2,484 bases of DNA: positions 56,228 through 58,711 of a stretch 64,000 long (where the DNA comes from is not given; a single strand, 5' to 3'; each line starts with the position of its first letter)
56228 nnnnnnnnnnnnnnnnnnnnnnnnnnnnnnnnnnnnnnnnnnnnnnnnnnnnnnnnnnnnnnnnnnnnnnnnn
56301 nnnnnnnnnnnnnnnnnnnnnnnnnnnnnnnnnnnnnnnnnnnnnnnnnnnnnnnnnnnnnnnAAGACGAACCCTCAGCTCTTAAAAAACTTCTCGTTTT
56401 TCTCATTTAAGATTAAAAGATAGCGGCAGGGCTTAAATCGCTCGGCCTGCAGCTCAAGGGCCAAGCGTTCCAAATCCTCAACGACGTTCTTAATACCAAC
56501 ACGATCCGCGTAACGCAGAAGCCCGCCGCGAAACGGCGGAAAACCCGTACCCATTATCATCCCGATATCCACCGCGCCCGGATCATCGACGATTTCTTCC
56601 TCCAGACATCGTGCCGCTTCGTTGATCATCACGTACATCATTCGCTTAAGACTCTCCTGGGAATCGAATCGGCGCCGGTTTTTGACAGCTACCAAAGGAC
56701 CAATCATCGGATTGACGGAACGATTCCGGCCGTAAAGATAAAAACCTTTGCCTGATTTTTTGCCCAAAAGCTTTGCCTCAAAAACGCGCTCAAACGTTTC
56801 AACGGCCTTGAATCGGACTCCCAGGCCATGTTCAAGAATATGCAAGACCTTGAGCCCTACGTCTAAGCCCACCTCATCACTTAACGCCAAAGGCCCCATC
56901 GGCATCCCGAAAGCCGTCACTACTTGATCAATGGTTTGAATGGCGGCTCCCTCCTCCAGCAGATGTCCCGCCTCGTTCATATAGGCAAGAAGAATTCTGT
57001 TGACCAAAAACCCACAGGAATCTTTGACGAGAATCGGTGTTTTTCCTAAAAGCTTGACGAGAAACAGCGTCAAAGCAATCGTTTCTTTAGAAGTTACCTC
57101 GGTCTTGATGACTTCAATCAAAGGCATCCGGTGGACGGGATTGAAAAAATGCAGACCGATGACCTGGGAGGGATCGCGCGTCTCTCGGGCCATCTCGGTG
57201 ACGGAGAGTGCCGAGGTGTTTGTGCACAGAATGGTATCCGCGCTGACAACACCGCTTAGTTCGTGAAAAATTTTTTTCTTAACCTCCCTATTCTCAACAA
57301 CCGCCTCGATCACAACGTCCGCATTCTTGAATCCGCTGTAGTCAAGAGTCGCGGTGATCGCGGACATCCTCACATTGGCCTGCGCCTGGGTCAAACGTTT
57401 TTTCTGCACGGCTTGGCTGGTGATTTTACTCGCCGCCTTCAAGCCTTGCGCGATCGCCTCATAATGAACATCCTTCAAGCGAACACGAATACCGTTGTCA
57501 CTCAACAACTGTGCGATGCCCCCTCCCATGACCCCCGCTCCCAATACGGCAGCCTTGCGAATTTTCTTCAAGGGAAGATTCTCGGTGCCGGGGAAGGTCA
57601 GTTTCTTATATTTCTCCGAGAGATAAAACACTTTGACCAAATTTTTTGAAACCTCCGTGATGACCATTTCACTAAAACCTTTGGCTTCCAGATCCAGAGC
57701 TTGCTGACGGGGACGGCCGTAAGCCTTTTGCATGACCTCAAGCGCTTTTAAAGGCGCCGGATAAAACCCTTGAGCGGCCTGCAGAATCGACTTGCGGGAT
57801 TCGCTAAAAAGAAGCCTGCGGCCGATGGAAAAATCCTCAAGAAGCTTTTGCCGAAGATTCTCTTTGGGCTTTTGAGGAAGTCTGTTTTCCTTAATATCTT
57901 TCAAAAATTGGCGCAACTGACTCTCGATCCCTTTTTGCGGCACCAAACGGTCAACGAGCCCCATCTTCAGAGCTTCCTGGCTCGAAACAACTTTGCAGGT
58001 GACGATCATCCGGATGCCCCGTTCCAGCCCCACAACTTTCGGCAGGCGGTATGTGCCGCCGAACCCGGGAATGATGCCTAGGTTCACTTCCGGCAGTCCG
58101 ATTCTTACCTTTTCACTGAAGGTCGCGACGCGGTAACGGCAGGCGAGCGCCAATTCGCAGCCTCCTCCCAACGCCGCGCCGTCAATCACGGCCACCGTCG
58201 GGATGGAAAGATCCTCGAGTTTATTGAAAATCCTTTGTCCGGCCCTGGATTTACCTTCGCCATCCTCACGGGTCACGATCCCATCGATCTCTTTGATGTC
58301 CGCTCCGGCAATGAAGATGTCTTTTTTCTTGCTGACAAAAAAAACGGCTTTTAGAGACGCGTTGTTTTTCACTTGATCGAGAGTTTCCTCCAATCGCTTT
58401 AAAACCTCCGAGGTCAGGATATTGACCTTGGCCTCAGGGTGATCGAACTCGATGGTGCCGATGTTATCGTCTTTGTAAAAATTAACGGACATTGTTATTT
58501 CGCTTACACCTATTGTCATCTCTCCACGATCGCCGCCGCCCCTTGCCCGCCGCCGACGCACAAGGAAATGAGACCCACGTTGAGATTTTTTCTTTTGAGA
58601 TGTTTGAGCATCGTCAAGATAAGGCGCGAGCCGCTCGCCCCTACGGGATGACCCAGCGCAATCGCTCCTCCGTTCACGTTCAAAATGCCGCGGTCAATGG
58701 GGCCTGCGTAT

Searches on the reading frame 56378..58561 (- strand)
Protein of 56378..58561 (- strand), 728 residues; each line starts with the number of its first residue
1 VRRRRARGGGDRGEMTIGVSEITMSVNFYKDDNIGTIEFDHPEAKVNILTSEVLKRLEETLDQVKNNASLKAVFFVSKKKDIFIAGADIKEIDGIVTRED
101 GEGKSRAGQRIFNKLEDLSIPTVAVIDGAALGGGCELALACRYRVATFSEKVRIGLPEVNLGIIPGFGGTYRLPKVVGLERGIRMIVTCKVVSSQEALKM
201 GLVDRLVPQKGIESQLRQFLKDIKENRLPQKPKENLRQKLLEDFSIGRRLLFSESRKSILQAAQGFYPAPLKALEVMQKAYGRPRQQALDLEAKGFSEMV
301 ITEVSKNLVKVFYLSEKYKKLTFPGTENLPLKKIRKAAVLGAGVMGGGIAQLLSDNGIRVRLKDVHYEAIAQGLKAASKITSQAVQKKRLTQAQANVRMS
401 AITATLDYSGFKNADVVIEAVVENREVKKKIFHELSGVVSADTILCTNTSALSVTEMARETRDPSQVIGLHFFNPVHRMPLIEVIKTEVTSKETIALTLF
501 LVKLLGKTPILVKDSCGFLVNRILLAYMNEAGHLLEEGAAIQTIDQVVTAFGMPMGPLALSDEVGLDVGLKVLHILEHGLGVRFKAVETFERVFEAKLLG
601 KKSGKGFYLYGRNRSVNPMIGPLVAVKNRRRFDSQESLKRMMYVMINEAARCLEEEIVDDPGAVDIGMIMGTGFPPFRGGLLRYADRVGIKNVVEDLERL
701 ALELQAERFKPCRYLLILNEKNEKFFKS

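Call 22: search_protein_families(library=pfam, proteins=[window:56378-58561:-], max_evalue=0.001)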
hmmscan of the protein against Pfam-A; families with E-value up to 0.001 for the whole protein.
window:56378-58561:- (728 aa): 6 families
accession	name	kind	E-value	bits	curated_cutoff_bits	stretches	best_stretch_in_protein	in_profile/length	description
PF02737.24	3HCDH_N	-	3.4e-59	200.2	22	1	336-514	1-179/180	3-hydroxyacyl-CoA dehydrogenase, NAD binding domain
PF00378.25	ECH_1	-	2.8e-39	135.4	27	1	32-226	4-193/251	Enoyl-CoA hydratase/isomerase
PF00725.27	3HCDH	-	1.2e-36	125.5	22.1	2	517-610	1-97/97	3-hydroxyacyl-CoA dehydrogenase, C-terminal domain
PF16113.10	ECH_2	-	8.5e-29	101.5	27.2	1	35-234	2-197/335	Enoyl-CoA hydratase/isomerase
PF03446.21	NAD_binding_2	-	0.00039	20.9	21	1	338-459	3-105/161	NAD binding domain of 6-phosphogluconate dehydrogenase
PF01210.29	NAD_Gly3P_dh_N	-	0.00084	19.8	23.1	0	336-446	1-100/158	NAD-dependent glycerol-3-phosphate dehydrogenase N-terminus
